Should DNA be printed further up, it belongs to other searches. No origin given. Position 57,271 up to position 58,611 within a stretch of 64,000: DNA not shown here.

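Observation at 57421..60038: AT-rich three-gene island: AbiEi/AbiEii plus an uncharacterised zinc-ribbon protein with NDT/TIR-like domain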

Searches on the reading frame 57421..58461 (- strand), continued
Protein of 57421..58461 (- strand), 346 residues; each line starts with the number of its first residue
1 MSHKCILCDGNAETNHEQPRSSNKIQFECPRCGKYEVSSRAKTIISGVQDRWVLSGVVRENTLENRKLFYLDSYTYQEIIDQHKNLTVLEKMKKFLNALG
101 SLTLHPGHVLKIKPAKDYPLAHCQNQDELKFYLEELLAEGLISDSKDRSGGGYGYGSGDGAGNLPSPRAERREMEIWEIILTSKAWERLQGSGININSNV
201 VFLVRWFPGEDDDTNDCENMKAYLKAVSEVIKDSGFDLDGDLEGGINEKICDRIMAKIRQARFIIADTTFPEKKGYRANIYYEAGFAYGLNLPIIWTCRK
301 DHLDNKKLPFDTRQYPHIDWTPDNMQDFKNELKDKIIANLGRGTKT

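Call 50: get_annotated_region(hit=H1, flank=8000)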
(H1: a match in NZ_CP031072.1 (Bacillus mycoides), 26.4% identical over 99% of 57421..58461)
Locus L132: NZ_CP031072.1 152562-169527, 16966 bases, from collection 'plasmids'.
description: Bacillus mycoides strain BPN401 plasmid pl395, complete sequence
organism: Bacillus mycoides (NCBI taxid 1405)
taxonomy: Bacteria; Bacillota; Bacilli; Bacillales; Bacillaceae; Bacillus; Bacillus mycoides
host: -; source: cell culture,soil; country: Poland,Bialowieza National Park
typing (MOB-suite, as given by PLSDB): conjugative; relaxase MOBP; mating-pair formation MPF_T
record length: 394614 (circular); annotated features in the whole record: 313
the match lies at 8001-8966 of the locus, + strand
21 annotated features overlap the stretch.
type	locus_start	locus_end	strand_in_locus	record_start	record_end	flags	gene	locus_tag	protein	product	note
CDS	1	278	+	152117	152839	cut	-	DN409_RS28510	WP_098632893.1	thioesterase domain-containing protein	GO:0009058 - biosynthetic process [Evidence IEA]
CDS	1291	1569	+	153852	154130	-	-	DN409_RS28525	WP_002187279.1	AbrB/MazE/SpoVT family DNA-binding domain-containing protein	-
CDS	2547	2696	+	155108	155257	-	-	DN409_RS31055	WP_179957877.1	hypothetical protein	-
CDS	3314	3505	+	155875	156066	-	-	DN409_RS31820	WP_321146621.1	hypothetical protein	-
CDS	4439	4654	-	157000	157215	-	-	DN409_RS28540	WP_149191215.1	spore germination protein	-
CDS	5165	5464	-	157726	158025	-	-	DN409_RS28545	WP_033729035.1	hypothetical protein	-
CDS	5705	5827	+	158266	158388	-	-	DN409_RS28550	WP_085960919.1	DUF3983 domain-containing protein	-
CDS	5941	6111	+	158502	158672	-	-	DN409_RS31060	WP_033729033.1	hypothetical protein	-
CDS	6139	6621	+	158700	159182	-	-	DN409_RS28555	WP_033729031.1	ArpU family phage packaging/lysis transcriptional regulator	GO:0006355 - regulation of DNA-templated transcription [Evidence IEA]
CDS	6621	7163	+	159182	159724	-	-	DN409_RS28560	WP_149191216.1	site-specific integrase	-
CDS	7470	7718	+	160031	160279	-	-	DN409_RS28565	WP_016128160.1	hypothetical protein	-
CDS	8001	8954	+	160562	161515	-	-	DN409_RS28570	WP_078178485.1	nucleoside 2-deoxyribosyltransferase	-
CDS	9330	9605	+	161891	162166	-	-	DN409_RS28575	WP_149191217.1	hypothetical protein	-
CDS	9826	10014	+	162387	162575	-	-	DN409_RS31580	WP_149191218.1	hypothetical protein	-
CDS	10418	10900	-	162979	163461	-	-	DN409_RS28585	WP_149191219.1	hypothetical protein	-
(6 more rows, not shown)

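Call 51: get_annotated_region(hit=H16, flank=7000)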
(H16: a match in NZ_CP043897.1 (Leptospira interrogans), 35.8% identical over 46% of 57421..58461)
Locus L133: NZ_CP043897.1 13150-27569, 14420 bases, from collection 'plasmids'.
description: Leptospira interrogans serovar Bataviae strain 1489 plasmid p4, complete sequence
organism: Leptospira interrogans (NCBI taxid 312175)
taxonomy: Bacteria; Spirochaetota; Spirochaetia; Leptospirales; Leptospiraceae; Leptospira; Leptospira interrogans
host: -; source: Homo sapiens,cell culture; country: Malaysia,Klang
typing (MOB-suite, as given by PLSDB): non-mobilizable; replicon rep_cluster_216
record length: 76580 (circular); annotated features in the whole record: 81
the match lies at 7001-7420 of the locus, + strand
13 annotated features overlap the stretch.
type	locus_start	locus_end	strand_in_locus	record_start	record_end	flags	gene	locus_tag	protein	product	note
CDS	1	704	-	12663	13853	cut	-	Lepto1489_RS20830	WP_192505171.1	baseplate J/gp47 family protein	-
CDS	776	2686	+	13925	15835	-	-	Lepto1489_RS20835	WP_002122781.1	hypothetical protein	-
CDS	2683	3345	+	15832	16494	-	-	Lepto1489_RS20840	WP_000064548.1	hypothetical protein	-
CDS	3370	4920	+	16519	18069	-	-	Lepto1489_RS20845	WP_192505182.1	hypothetical protein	-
CDS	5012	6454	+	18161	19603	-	-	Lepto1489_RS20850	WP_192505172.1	SEFIR domain-containing protein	-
CDS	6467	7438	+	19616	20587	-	-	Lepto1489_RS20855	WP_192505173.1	nucleoside 2-deoxyribosyltransferase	-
CDS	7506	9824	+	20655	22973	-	-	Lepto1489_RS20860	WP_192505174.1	class I SAM-dependent methyltransferase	-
CDS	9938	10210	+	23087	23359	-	-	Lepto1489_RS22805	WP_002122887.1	hypothetical protein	-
CDS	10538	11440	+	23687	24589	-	-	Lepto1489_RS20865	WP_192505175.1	hypothetical protein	-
CDS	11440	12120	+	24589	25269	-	-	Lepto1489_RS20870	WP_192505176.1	hypothetical protein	-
CDS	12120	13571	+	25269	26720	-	-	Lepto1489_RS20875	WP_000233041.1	hypothetical protein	-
CDS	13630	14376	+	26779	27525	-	-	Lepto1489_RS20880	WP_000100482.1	hypothetical protein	-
CDS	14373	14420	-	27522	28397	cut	-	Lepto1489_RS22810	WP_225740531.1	hypothetical protein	-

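Call 52: get_annotated_region(hit=H15, flank=7000)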
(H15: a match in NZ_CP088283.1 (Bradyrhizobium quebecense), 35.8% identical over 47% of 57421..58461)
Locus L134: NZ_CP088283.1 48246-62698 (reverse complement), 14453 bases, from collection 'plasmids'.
description: Bradyrhizobium quebecense strain 12S5 plasmid pBq12S5
organism: Bradyrhizobium quebecense (NCBI taxid 2748629)
taxonomy: Bacteria; Pseudomonadota; Alphaproteobacteria; Hyphomicrobiales; Nitrobacteraceae; Bradyrhizobium; Bradyrhizobium quebecense
host: -; source: soybean cv. AC Glengarry,Cell Culture,root nodule from soybean plant inoculated with root zone soil from ...; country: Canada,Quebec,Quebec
typing (MOB-suite, as given by PLSDB): conjugative; replicon rep_cluster_506; relaxase MOBP; mating-pair formation MPF_T
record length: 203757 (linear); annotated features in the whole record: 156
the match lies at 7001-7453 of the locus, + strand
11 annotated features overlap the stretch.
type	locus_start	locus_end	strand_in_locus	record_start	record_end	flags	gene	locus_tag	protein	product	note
CDS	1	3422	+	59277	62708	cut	-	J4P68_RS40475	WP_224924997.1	ATP-dependent helicase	-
CDS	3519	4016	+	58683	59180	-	-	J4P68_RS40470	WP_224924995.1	hypothetical protein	-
CDS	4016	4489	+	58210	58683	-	-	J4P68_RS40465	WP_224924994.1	hypothetical protein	-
CDS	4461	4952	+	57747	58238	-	-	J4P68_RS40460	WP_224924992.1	hypothetical protein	-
CDS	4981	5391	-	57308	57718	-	-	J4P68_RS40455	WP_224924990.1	hypothetical protein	-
CDS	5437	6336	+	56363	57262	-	-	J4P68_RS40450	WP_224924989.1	ThiF family adenylyltransferase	-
CDS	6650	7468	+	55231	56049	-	-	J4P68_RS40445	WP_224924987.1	hypothetical protein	-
CDS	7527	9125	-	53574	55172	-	-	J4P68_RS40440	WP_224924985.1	hypothetical protein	-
CDS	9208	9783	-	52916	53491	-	-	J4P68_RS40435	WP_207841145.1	hypothetical protein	-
CDS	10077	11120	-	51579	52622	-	-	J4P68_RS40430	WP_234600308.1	hypothetical protein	-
CDS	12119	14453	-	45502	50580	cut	-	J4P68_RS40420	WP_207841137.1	AAA family ATPase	-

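Call 53: find_encoding_contigs(protein=P0012, flank=9000, max_places=1)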
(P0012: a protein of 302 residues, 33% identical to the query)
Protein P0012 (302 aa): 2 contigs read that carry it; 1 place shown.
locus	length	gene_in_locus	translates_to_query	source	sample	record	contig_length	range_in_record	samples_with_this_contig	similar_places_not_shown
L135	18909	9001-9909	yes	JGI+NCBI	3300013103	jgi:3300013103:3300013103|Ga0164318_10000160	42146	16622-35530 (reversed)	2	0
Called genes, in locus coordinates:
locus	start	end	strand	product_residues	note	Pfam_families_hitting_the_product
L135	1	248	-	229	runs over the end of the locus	PF01895:PhoU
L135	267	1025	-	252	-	PF02463:SMC_N, PF00005:ABC_tran, PF13304:AAA_21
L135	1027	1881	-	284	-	PF00528:BPD_transp_1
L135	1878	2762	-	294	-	PF00528:BPD_transp_1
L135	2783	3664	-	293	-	PF12849:PBP_like_2, PF13531:SBP_bac_11 (faint), PF12727:PBP_like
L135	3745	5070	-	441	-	PF16930:Porin_5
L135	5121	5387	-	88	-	-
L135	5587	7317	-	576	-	PF16736:sCache_like (faint), PF00672:HAMP, PF00989:PAS (weak), PF00512:HisKA, PF02518:HATPase_c, PF14501:HATPase_c_5 (weak)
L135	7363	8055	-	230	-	PF00072:Response_reg, PF00486:Trans_reg_C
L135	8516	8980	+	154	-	-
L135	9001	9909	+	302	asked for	-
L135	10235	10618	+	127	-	-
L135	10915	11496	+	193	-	-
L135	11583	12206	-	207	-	PF06114:Peptidase_M78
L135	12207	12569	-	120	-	PF01381:HTH_3 (weak), PF12844:HTH_19 (weak)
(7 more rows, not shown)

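Call 54: find_encoding_contigs(protein=P0014, flank=9000, max_places=1)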
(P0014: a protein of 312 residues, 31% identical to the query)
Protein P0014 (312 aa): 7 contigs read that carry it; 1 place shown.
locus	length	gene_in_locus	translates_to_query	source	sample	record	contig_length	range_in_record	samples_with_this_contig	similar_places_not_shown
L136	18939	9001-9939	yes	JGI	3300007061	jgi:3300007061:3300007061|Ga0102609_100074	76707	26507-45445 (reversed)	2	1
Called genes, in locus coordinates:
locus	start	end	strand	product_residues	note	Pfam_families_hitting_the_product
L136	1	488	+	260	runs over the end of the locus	PF04542:Sigma70_r2, PF04539:Sigma70_r3 (weak), PF04545:Sigma70_r4, PF08281:Sigma70_r4_2 (weak)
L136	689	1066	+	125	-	PF00072:Response_reg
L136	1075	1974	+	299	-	-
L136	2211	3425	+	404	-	PF00909:Ammonium_transp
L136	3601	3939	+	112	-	PF00543:P-II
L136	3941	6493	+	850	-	PF08335:GlnD_UR_UTase, PF27444:GlnD_3rd, PF01966:HD (weak), PF22629:ACT_AHAS_ss (faint), PF01842:ACT (weak), PF01842:ACT, PF24931:ACT_ACR9_3rd, PF26956:ACT_ACR_D1, +3 more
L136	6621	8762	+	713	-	PF12437:GSIII_N, PF00120:Gln-synt_C, PF18318:Gln-synt_C-ter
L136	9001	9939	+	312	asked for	-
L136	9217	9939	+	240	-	-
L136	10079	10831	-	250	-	PF02654:CobS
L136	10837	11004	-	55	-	-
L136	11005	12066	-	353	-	PF02277:DBI_PRT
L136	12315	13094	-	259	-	PF01261:AP_endonuc_2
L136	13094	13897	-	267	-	PF00753:Lactamase_B, PF23023:Anti-Pycsar_Apyc1 (weak), PF12706:Lactamase_B_2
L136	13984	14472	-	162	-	PF00692:dUTPase, PF22769:DCD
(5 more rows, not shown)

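Call 55: find_encoding_contigs(protein=P0023, flank=9000, max_places=1)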
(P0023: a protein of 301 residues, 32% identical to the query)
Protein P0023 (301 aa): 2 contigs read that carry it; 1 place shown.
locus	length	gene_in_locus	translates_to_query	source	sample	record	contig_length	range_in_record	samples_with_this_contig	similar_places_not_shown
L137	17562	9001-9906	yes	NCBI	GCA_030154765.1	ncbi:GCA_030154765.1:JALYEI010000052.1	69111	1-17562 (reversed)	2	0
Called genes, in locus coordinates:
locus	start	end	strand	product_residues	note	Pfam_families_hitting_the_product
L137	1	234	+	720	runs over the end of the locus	PF14870:PSII_BNR, PF15902:Sortilin-Vps10, PF18962:Por_Secre_tail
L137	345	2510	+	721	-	PF15902:Sortilin-Vps10 (faint), PF14870:PSII_BNR, PF18962:Por_Secre_tail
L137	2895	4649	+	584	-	PF05960:DUF885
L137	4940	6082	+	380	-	PF08309:LVIVD (faint)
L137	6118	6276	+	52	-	-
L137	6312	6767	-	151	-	-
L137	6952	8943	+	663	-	PF01555:N6_N4_Mtase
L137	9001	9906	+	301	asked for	-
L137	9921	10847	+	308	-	PF01582:TIR (weak), PF13676:TIR_2, PF27176:Y4lF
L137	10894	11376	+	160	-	PF22398:DUF6978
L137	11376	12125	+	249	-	PF08861:DUF1828, PF08862:DUF1829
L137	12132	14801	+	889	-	PF04851:ResIII, PF00270:DEAD (weak), PF19778:RE_endonuc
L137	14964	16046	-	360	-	PF00814:TsaD, PF22521:HypF_C_2 (weak)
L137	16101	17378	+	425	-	-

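Call 56: find_encoding_contigs(protein=P0053, flank=9000, max_places=1)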
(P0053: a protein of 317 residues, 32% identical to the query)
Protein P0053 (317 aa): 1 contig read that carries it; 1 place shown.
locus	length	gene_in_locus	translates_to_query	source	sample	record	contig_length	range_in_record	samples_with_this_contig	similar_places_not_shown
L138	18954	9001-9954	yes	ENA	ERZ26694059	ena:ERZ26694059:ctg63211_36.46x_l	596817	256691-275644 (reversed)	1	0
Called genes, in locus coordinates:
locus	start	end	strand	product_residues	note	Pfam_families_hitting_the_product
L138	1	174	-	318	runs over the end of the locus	PF01636:APH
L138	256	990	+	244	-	PF00929:RNase_T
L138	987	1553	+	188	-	PF13650:Asp_protease_2, PF13975:gag-asp_proteas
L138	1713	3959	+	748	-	-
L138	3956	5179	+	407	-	PF07690:MFS_1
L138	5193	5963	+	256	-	PF03476:MOSC_N (weak), PF03473:MOSC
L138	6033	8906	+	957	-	-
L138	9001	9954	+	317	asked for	-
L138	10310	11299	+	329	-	PF13518:HTH_28 (weak), PF00665:rve, PF13683:rve_3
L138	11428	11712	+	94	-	-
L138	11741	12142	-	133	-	PF03652:RuvX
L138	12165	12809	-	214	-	PF02622:DUF179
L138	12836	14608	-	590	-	PF05524:PEP-utilisers_N, PF00391:PEP-utilizers, PF02896:PEP-utilizers_C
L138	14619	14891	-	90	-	PF00381:PTS-HPr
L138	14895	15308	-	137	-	PF03610:EIIA-man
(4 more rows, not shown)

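Call 96: search_protein_families(library=phrogs, proteins=[window:57421-58461:-, P0014, P0023], max_evalue=0.01)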
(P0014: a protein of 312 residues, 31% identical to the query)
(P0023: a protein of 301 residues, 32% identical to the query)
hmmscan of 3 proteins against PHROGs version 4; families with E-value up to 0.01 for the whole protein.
window:57421-58461:- (346 aa): 4 families
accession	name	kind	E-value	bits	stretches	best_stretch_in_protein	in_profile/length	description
phrog_16139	-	unknown function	3.3e-22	79.9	1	179-336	179-318/323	-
phrog_3634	-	unknown function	2.3e-08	35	1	247-337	50-133/237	-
phrog_10872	-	unknown function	9.3e-05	22.8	1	208-318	30-132/306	-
phrog_26406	-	unknown function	0.00078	19.6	1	223-314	217-311/343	-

P0014 (312 aa): 3 families
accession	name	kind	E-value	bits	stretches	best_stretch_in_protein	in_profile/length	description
phrog_16139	-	unknown function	8.9e-46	157.4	1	79-307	99-322/323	-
phrog_3634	-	unknown function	5.5e-14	53.3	1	203-294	31-119/237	-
phrog_26406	-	unknown function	0.0037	17.4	1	226-268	249-291/343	-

P0023 (301 aa): 4 families
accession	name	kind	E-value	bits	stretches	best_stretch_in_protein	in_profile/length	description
phrog_16139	-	unknown function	1.3e-52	179.9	1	82-299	102-322/323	-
phrog_3634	-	unknown function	1.2e-16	62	1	196-300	32-133/237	-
phrog_26406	-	unknown function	4.4e-07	30.3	1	171-285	201-321/343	-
phrog_10872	-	unknown function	2.1e-05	24.9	1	196-291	51-144/306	-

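Call 98: search_dna_similar(query=P0023, collection=phages, mode=protein, max_evalue=0.001, max_rows=20)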
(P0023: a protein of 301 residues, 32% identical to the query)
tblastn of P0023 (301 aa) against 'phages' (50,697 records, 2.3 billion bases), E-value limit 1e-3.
Records with a match: 22; places in all: 22; records where one place covers at least 80% of the query: 0.
Best place of each record, by identity: <60% 22.
By first word of the organism name: Staphylococcus 16; Streptococcus 6.
By host as written in the record: Staphylococcus aureus 8; - 2; Staphylococcus aureus subsp. aureus RN4220 2; methicillin-resistant Staphylococcus aureus spa type t223 2; Streptococcus pyogenes MGAS315 2; Staphylococcus aureus 19152 ST30-MRSA-IV 1; methicillin-resistant Staphylococcus aureus spa type t127 1; Streptococcus dysgalactiae ERR085005 1; and 3 more.
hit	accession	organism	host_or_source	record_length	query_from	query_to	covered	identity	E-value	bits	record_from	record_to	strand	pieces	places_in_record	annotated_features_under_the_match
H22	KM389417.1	Staphylococcus phage Phi06_3106 B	-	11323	176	299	41%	33.1%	4e-8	60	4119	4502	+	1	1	record has no annotation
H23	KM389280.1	Staphylococcus phage Phi06_2986 B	-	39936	176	299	41%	33.1%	5e-8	60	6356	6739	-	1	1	record has no annotation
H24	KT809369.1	Staphylococcus phage P630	Staphylococcus aureus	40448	176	299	41%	33.1%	6e-8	60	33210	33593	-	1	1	hypothetical protein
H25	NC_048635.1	Staphylococcus phage P630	Staphylococcus aureus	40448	176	299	41%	33.1%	6e-8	60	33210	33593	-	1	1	hypothetical protein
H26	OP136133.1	Staphylococcus phage phiSa2wa-st30.2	Staphylococcus aureus 19152 ST30-MRSA-IV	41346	176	299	41%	33.1%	6e-8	60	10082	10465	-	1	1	hypothetical protein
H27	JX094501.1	Staphylococcus phage SA13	Staphylococcus aureus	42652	176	299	41%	32.3%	6e-8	60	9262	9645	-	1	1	hypothetical protein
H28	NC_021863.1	Staphylococcus phage SA13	Staphylococcus aureus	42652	176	299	41%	32.3%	6e-8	60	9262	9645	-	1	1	hypothetical protein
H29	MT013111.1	Staphylococcus phage SA75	Staphylococcus aureus subsp. aureus ...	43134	176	299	41%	32.3%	6e-8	60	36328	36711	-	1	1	hypothetical protein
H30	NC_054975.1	Staphylococcus phage SA75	Staphylococcus aureus subsp. aureus ...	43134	176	299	41%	32.3%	6e-8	60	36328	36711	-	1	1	hypothetical protein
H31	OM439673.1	Staphylococcus phage vB_SauS_Mh1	Staphylococcus aureus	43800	176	299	41%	31.6%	3e-7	57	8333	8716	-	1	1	hypothetical protein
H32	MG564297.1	Staphylococcus phage UPMK_2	methicillin-resistant Staphylococcus ...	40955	197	299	34%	34.9%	6e-8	60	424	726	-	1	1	hypothetical protein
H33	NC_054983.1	Staphylococcus phage UPMK_2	methicillin-resistant Staphylococcus ...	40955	197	299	34%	34.9%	6e-8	60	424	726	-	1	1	hypothetical protein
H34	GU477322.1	Staphylococcus phage SAP-26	Staphylococcus aureus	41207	197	299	34%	34.9%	6e-8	60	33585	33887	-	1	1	hypothetical protein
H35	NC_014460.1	Staphylococcus phage SAP-26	Staphylococcus aureus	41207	197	299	34%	34.9%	6e-8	60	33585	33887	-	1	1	hypothetical protein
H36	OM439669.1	Staphylococcus phage vB_SauS_760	Staphylococcus aureus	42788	197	299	34%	34.9%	6e-8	60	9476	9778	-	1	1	hypothetical protein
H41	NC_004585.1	Streptococcus phage 315.2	Streptococcus pyogenes MGAS315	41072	203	272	23%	31.4%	4e-5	51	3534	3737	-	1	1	hypothetical protein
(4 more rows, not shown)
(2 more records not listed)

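Call 99: get_annotated_region(hit=H41, flank=4000)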
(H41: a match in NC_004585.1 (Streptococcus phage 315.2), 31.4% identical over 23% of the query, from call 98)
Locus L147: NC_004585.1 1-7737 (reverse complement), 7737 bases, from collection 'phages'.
description: Streptococcus prophage 315.2, complete genome.
organism: Streptococcus phage 315.2 (NCBI taxid 198539)
taxonomy: Viruses; Duplodnaviria; Heunggongvirae; Uroviricota; Caudoviricetes
host: Streptococcus pyogenes MGAS315; source: -; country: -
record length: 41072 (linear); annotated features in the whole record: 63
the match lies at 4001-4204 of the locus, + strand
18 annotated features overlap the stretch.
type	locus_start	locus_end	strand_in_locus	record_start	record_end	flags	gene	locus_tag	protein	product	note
CDS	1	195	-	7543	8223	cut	-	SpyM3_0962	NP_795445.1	AAA family ATPase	best blastp hit: gb|AAF12715.1|AF066865_13 (AF066865) unknown [bacteriophage TPW22]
CDS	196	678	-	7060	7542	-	-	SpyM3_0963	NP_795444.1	hypothetical protein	best non-GAS blastp hit: gb|AAC72433.1| (AF004379) orf157 [Streptococcus thermophilus bacteriophage Sfi21], and ...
CDS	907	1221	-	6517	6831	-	-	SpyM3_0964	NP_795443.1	hypothetical protein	best non-GAS blastp hit: gb|AAF43509.1|AF145054_17 (AF145054) ORF16 [Streptococcus thermophilus bacteriophage 7201]; ...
CDS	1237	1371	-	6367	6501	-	-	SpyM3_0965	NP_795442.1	hypothetical protein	best blastp hit: gb|AAD21906.1| (AF085222) unknown [Streptococcus thermophilus bacteriophage DT1]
CDS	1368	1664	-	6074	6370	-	-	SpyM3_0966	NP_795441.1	hypothetical protein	best blastp hit: gb|AAL97904.1| (AE010051) hypothetical phage protein [Streptococcus pyogenes MGAS8232]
CDS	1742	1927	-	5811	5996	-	-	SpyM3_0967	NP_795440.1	hypothetical protein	best blastp hit: gb|AAL97905.1| (AE010051) hypothetical phage protein [Streptococcus pyogenes MGAS8232]; similar to ...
CDS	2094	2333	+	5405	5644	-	-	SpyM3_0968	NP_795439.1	hypothetical protein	best non-GAS blastp hit: gb|AAA29743.1| (M88097) reticulocyte binding protein 1 [Plasmodium vivax]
CDS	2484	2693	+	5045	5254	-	-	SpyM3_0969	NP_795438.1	hypothetical protein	best blastp hit: gb|AAL97906.1| (AE010051) hypothetical phage protein [Streptococcus pyogenes MGAS8232]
CDS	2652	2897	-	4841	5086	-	-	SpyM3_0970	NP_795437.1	hypothetical protein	best blastp hit: pir||T13102 probable minor tail protein precursor H - phage N15, and gb|AAC19052.1| (AF064539) gp16 ...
CDS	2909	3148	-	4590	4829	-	-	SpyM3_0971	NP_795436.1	helix-turn-helix transcriptional regulator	best non-GAS blastp hit: gb|AAA98589.1| (AF176025) Cro repressor [Lactococcus phage BK5-T]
CDS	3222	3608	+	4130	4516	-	-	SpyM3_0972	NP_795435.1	hypothetical protein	best blastp hit: gb|AAF78960.1|AF268069_1 (AF268069) putative protein phosphatase type 2C; PP2C [Caenorhabditis sp. ...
CDS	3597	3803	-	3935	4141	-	-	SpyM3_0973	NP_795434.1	hypothetical protein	best blastp hit: sp|O54749|CPJ5_MOUSE Cytochrome P450 2J5 (CYPIIJ5) (Arachidonic acid epoxygenase), and gb|AAB87635.1| ...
CDS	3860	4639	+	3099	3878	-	-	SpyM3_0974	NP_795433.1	hypothetical protein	best blastp hit: pir||A70116 conserved hypothetical protein BB0129 - Lyme disease spirochete, and gb|AAC66508.1| ...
CDS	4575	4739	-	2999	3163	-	-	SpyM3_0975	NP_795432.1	hypothetical protein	best blastp hit: sp|P08728|K1CS_BOVIN Keratin, type I cytoskeletal 19 (Cytokeratin 19) (K19) (CK 19)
CDS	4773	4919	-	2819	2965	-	-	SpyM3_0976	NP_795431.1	hypothetical protein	best blastp hit: gb|AAL97911.1| (AE010052) hypothetical phage protein [Streptococcus pyogenes MGAS8232]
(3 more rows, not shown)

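Call 100: get_annotated_region(hit=H28, flank=4000)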
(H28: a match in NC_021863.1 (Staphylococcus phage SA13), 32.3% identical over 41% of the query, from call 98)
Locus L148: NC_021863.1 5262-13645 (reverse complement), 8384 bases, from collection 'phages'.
description: Staphylococcus phage SA13, complete genome.
organism: Staphylococcus phage SA13 (NCBI taxid 1195086)
taxonomy: Viruses; Duplodnaviria; Heunggongvirae; Uroviricota; Caudoviricetes; Azeredovirinae; Phietavirus; Phietavirus SA13
host: Staphylococcus aureus; source: -; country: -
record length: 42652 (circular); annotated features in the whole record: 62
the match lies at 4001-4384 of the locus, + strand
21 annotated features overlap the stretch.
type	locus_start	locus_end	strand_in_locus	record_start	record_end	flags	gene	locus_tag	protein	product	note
CDS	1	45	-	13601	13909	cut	-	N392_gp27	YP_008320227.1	hypothetical protein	-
CDS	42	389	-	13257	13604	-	-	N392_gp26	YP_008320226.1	YopX family protein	-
CDS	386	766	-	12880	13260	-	-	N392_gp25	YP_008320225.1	hypothetical protein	-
CDS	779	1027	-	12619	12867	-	-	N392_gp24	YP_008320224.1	virulence associated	-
CDS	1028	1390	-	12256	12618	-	-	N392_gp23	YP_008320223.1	Panton-Valentine leukocicin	-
CDS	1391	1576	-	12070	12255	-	-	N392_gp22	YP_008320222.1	DUF3113 family protein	-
CDS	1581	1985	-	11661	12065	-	-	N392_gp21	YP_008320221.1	DUF1064 domain-containing protein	-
CDS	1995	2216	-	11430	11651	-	-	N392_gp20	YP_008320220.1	DUF3269 family protein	-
CDS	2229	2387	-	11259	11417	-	-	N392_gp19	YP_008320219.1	transcriptional regulator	-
CDS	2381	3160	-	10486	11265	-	-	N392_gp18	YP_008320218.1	DnaC-like helicase loader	-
CDS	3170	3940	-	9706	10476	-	-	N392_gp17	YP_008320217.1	replication initiation protein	-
CDS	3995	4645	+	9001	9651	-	-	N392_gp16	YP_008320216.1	hypothetical protein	-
CDS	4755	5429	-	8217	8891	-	-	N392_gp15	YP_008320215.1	hypothetical protein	-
CDS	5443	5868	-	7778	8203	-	-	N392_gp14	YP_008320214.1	single strand DNA binding protein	-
CDS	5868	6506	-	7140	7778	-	-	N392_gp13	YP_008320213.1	Erf-like ssDNA annealing protein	-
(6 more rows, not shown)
